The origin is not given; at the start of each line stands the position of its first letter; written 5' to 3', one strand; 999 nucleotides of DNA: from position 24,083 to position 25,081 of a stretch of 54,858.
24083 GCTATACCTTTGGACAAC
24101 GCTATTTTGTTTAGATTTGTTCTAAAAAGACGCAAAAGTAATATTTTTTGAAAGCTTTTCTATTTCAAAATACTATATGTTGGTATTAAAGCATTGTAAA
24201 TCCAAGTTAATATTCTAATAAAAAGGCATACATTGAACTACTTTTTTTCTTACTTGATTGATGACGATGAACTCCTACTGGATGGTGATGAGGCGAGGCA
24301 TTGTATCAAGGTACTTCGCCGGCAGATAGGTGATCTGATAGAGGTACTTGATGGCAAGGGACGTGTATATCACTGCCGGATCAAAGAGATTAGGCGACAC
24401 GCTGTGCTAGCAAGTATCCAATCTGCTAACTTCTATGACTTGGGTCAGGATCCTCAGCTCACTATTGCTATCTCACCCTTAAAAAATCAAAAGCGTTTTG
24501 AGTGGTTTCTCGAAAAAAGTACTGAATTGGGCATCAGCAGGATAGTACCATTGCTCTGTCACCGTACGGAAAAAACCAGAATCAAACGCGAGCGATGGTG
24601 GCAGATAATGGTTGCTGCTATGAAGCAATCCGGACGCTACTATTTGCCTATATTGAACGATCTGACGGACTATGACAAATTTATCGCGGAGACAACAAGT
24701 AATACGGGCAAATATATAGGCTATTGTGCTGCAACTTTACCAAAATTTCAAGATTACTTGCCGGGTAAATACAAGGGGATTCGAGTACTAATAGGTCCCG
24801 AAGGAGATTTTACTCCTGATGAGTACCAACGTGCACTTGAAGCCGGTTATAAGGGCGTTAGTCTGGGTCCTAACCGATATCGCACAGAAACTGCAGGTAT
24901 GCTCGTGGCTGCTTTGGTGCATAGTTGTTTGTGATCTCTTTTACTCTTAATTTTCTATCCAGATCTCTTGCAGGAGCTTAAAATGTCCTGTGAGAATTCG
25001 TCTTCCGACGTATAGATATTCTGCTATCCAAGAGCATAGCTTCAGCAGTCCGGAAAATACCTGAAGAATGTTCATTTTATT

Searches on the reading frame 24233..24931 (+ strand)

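Call 72: search_protein_families(library=ncbifam, proteins=[window:24233-24931:+], max_evalue=0.001)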
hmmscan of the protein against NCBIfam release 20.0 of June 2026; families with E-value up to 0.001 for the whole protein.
window:24233-24931:+ (233 aa): 23 families
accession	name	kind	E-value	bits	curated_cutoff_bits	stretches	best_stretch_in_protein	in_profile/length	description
NF008702.0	PRK11713.6-1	equivalog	1.4e-63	214.3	269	1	1-229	1-229/235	16S rRNA (uracil(1498)-N(3))-methyltransferase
NF008705.0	PRK11713.6-4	equivalog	5.2e-49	166.7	343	1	11-231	15-236/248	16S rRNA (uracil(1498)-N(3))-methyltransferase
NF008692.0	PRK11713.1-5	equivalog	7.8e-42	143.3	196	1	8-229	12-239/246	16S rRNA (uracil(1498)-N(3))-methyltransferase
TIGR00046.1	TIGR00046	subfamily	3.1e-37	128.2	41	1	15-232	17-236/240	RsmE family RNA methyltransferase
NF008709.0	PRK11713.7-4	equivalog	3.2e-37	128.3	292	1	9-229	11-238/246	16S rRNA (uracil(1498)-N(3))-methyltransferase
NF008697.0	PRK11713.4-1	equivalog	2.3e-36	125.4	234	1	10-229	15-239/250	16S rRNA (uracil(1498)-N(3))-methyltransferase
NF008703.0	PRK11713.6-2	equivalog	7.8e-34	116.9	291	1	11-229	15-235/242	16S rRNA (uracil(1498)-N(3))-methyltransferase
NF008704.0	PRK11713.6-3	equivalog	1.4e-31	109.5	216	1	4-229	5-220/227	16S rRNA (uracil(1498)-N(3))-methyltransferase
NF008701.0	PRK11713.5-5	equivalog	1.5e-30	106.3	215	1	1-227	1-223/228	16S rRNA (uracil(1498)-N(3))-methyltransferase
NF008707.0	PRK11713.7-2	equivalog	2.2e-30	105.8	327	1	8-229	20-249/255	16S rRNA (uracil(1498)-N(3))-methyltransferase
NF008711.0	PRK11713.7-6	equivalog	6.8e-30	104.5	304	1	4-229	6-238/244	16S rRNA (uracil(1498)-N(3))-methyltransferase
NF008696.0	PRK11713.3-5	equivalog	1.5e-29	103.1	234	1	8-231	15-240/248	16S rRNA (uracil(1498)-N(3))-methyltransferase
NF008693.0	PRK11713.2-3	equivalog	1.5e-29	103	210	1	12-230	16-239/246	16S rRNA (uracil(1498)-N(3))-methyltransferase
NF008690.0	PRK11713.1-1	equivalog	2.2e-28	99.3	342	1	7-224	11-230/243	16S rRNA (uracil(1498)-N(3))-methyltransferase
NF008694.0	PRK11713.3-2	equivalog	1.7e-27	96.3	234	1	11-230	19-238/245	16S rRNA (uracil(1498)-N(3))-methyltransferase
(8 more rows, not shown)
